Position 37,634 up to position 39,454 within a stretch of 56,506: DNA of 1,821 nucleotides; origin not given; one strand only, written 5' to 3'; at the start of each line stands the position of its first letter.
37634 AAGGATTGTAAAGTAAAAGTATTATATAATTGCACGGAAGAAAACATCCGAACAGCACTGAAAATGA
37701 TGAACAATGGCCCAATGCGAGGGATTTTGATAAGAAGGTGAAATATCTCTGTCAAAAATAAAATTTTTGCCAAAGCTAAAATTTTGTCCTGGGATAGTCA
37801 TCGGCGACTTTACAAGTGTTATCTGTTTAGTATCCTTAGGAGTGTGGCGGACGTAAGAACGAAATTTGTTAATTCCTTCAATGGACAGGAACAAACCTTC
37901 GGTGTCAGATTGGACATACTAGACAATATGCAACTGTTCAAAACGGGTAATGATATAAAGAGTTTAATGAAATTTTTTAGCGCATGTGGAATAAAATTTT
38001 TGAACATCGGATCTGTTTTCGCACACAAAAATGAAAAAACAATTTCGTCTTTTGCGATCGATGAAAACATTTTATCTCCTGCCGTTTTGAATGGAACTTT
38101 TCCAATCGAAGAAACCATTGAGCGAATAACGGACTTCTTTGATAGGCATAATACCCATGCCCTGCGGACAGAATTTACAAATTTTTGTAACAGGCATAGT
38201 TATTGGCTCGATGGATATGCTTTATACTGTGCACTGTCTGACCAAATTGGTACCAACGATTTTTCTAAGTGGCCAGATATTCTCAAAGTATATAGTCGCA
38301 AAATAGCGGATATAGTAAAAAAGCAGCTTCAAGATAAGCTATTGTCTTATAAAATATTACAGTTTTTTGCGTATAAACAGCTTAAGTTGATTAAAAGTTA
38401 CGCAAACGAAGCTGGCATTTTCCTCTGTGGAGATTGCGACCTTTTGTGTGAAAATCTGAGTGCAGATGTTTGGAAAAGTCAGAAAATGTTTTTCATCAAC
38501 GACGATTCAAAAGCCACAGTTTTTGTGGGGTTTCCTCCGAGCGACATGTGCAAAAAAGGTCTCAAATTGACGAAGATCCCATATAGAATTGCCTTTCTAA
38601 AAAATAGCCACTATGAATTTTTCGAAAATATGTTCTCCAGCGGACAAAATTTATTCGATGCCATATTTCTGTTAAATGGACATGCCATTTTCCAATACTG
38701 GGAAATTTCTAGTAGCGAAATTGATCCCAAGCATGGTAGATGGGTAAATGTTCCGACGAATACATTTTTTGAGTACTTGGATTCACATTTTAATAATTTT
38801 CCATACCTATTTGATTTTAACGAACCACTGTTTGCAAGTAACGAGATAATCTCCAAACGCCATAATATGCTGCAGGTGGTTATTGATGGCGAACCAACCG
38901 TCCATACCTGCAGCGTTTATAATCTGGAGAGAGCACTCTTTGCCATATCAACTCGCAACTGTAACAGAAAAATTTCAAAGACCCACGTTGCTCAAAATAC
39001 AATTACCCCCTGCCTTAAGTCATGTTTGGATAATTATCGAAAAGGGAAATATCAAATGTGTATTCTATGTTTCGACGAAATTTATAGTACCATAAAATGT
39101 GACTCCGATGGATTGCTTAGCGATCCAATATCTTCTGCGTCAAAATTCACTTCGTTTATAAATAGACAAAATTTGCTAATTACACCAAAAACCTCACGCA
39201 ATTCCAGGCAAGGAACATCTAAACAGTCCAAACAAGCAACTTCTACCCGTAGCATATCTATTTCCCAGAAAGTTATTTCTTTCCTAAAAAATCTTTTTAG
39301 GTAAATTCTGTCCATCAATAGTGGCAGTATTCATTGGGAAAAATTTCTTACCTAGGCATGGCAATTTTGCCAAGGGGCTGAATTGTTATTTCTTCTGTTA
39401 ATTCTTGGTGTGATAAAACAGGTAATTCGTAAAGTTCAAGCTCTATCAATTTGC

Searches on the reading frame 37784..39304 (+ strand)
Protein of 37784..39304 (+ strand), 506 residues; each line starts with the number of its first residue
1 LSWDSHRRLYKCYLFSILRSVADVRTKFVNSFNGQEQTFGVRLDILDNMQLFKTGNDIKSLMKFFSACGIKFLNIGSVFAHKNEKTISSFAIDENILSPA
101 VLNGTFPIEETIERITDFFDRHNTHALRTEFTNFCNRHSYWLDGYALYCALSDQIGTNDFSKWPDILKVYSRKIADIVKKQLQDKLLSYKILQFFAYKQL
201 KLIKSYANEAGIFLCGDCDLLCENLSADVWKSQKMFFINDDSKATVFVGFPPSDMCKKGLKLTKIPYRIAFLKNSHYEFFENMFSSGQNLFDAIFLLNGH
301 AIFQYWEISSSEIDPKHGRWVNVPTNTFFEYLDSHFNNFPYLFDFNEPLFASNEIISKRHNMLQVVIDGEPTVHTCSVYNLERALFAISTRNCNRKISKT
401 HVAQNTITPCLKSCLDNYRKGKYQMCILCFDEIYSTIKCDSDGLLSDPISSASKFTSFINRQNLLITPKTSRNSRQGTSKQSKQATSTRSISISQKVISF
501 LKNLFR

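Call 39: search_protein_families(library=pfam, proteins=[window:37784-39304:+], max_evalue=0.0001)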
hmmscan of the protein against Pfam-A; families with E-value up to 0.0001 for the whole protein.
window:37784-39304:+ (506 aa): 1 family
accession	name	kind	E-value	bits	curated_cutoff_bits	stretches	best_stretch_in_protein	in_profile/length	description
PF02446.23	Glyco_hydro_77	-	5.5e-40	138.1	25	1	118-340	100-322/465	4-alpha-glucanotransferase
